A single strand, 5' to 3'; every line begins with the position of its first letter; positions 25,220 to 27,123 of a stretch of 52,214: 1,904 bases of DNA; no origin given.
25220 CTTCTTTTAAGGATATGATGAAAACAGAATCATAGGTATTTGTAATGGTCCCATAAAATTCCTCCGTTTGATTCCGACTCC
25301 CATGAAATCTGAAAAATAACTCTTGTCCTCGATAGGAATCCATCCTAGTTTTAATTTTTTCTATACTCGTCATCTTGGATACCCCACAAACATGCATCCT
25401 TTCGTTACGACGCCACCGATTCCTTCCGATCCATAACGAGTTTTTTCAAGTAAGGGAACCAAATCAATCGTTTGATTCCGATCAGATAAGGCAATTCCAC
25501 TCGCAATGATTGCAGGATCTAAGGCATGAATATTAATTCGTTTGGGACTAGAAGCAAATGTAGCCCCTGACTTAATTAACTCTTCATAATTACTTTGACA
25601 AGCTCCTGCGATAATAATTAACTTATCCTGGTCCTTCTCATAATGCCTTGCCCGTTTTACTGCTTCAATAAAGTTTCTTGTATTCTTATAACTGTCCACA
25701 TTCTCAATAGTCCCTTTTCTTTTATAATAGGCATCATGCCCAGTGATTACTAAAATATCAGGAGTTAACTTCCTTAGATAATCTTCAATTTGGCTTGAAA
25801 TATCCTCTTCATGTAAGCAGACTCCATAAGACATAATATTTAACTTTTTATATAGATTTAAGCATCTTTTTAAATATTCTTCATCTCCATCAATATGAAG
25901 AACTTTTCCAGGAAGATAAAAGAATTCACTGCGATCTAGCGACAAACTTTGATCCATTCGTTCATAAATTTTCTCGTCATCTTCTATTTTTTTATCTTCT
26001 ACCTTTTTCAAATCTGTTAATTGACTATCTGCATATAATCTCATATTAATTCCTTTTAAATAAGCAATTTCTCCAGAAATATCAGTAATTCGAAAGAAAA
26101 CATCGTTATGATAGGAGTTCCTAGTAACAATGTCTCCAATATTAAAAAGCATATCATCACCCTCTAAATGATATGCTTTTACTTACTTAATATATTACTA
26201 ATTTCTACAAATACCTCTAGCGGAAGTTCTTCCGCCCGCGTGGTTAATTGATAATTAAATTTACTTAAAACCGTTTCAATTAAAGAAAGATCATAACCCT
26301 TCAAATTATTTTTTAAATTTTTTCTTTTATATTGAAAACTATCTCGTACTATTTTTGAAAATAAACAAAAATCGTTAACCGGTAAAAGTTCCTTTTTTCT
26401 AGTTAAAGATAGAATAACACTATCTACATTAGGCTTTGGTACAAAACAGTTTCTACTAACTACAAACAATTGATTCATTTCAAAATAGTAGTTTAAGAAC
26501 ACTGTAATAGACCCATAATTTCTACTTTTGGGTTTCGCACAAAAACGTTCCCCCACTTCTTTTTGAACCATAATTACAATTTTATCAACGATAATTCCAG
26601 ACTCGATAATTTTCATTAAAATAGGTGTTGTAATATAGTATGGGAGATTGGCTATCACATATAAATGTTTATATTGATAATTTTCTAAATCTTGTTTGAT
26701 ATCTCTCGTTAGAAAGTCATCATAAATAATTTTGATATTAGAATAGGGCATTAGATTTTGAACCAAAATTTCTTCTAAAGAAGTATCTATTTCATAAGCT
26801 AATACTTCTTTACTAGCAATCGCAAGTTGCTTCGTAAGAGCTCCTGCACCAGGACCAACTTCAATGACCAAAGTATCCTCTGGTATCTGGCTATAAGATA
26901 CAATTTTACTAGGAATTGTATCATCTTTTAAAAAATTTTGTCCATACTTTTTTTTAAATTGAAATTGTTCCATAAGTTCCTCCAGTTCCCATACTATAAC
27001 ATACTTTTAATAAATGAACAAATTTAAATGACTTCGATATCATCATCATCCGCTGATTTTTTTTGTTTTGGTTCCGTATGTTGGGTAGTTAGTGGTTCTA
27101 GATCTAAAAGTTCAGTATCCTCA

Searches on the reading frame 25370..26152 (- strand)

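Call 84: search_protein_families(library=pfam, proteins=[window:25370-26152:-], max_evalue=0.001)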
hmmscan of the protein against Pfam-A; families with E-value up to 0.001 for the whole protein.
window:25370-26152:- (260 aa): 1 family
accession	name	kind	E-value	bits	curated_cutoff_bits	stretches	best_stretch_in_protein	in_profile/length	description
PF05582.17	Peptidase_U57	-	2.9e-94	316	25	1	4-259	1-280/280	YabG peptidase U57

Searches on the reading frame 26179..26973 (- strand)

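Call 84: search_protein_families(library=pfam, proteins=[window:26179-26973:-], max_evalue=0.001)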
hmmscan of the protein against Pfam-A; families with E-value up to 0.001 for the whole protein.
window:26179-26973:- (264 aa): 1 family
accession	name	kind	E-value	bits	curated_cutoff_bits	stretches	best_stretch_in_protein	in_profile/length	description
PF00398.26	RrnaAD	-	2.4e-60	204.3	24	1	4-263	2-262/263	Ribosomal RNA adenine dimethylase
